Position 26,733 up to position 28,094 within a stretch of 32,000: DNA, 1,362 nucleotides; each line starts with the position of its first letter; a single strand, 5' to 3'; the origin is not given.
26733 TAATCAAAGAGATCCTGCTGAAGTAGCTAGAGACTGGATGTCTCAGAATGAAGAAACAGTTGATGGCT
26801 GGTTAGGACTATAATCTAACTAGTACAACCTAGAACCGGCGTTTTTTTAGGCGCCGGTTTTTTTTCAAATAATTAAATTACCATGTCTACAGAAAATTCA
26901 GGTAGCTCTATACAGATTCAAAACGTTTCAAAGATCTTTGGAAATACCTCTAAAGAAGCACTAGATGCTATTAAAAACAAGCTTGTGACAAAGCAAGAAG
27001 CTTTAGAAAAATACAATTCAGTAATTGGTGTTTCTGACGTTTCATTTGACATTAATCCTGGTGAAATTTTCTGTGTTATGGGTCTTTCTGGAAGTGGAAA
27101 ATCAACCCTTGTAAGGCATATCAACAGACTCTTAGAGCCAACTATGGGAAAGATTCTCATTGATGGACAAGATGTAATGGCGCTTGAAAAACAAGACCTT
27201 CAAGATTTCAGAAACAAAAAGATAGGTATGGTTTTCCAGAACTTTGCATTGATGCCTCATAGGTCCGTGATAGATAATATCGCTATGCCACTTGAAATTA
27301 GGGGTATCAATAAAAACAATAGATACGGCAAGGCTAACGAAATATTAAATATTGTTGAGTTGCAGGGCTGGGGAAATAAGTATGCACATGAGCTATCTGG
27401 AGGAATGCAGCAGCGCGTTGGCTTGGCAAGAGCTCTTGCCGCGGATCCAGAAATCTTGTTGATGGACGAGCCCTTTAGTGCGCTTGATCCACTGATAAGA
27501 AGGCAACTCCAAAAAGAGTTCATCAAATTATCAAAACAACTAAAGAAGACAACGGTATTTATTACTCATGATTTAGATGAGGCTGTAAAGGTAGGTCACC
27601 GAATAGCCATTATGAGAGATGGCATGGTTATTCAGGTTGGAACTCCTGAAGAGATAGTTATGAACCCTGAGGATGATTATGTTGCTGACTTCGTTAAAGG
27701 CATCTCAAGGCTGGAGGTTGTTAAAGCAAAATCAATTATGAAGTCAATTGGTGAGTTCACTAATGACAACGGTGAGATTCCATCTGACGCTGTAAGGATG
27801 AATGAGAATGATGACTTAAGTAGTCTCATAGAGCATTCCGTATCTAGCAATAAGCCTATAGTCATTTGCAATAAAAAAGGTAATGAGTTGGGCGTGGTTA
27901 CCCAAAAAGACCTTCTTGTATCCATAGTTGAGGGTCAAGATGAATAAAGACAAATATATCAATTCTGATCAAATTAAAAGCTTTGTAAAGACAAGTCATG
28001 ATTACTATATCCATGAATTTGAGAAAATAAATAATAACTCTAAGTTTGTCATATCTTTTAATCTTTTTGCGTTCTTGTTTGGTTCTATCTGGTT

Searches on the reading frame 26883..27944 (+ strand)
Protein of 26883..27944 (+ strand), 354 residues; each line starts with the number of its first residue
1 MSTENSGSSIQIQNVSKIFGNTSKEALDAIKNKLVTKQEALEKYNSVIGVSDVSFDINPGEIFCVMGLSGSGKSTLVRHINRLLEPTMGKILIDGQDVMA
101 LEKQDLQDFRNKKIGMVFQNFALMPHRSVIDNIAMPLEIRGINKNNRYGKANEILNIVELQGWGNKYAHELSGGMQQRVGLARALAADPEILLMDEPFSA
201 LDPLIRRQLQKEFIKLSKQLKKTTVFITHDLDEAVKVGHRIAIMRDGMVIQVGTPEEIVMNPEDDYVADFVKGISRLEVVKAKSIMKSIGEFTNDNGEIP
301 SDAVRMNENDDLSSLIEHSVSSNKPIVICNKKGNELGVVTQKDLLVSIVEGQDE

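Call 60: find_encoding_contigs(protein=window:26883-27944:+, flank=10000, max_places=10)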
Protein window:26883-27944:+ (354 aa): 23 contigs read that carry it; 10 places shown.
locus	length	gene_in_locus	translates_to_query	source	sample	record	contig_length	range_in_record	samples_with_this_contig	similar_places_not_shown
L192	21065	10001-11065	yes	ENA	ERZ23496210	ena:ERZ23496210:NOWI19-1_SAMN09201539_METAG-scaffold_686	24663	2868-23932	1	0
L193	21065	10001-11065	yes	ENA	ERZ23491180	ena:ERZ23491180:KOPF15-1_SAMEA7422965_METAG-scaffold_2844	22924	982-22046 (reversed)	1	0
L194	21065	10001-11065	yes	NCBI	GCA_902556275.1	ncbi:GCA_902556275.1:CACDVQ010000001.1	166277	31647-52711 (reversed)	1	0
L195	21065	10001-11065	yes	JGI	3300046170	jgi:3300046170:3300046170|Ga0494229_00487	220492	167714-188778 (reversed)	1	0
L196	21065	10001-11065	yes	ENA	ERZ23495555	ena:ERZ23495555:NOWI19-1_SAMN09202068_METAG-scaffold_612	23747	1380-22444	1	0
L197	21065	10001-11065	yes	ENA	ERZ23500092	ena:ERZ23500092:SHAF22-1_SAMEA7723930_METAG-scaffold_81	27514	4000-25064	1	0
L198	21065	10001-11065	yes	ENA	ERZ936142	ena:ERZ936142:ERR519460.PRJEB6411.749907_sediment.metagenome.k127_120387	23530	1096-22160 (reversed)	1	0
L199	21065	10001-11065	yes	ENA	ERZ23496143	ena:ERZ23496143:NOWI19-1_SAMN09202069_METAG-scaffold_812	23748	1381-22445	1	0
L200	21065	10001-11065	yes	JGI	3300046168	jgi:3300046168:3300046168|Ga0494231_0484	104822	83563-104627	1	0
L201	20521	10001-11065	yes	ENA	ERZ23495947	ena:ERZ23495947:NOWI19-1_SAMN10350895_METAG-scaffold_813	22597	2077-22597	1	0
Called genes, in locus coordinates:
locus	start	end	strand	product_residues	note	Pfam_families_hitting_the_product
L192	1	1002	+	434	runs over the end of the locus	PF00275:EPSP_synthase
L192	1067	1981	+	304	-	PF10502:Peptidase_S26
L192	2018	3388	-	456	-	PF22694:CtpB_N-like (weak), PF00595:PDZ, PF13180:PDZ_2, PF17820:PDZ_6, PF03572:Peptidase_S41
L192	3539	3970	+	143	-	PF00565:SNase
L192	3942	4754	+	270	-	PF16747:Adhesin_E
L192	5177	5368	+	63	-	PF14255:Zn_ribbon_21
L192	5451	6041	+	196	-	-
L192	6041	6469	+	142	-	PF13442:Cytochrome_CBB3, PF00034:Cytochrom_C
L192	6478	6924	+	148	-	PF14342:DUF4396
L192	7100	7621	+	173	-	PF01292:Ni_hydr_CYTB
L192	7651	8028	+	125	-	PF00293:NUDIX, PF14815:NUDIX_4, PF22327:Nudt16-like (weak)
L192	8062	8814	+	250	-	PF00561:Abhydrolase_1, PF00975:Thioesterase (weak), PF12146:Hydrolase_4 (weak), PF12697:Abhydrolase_6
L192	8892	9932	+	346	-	PF04069:OpuAC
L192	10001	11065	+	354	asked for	PF00005:ABC_tran, PF13304:AAA_21 (weak)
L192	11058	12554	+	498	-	PF10947:DUF2628 (weak), PF00528:BPD_transp_1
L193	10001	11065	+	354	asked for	PF00005:ABC_tran, PF13304:AAA_21 (weak)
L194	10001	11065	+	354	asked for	PF00005:ABC_tran, PF13304:AAA_21 (weak)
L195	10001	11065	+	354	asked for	PF00005:ABC_tran, PF13304:AAA_21 (weak)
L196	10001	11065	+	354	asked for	PF00005:ABC_tran, PF13304:AAA_21 (weak)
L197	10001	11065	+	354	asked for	PF00005:ABC_tran, PF13304:AAA_21 (weak)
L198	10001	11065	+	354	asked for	PF00005:ABC_tran, PF13304:AAA_21 (weak)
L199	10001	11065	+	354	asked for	PF00005:ABC_tran, PF13304:AAA_21 (weak)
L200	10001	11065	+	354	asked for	PF00005:ABC_tran, PF13304:AAA_21 (weak)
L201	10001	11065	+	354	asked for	PF00005:ABC_tran, PF13304:AAA_21 (weak)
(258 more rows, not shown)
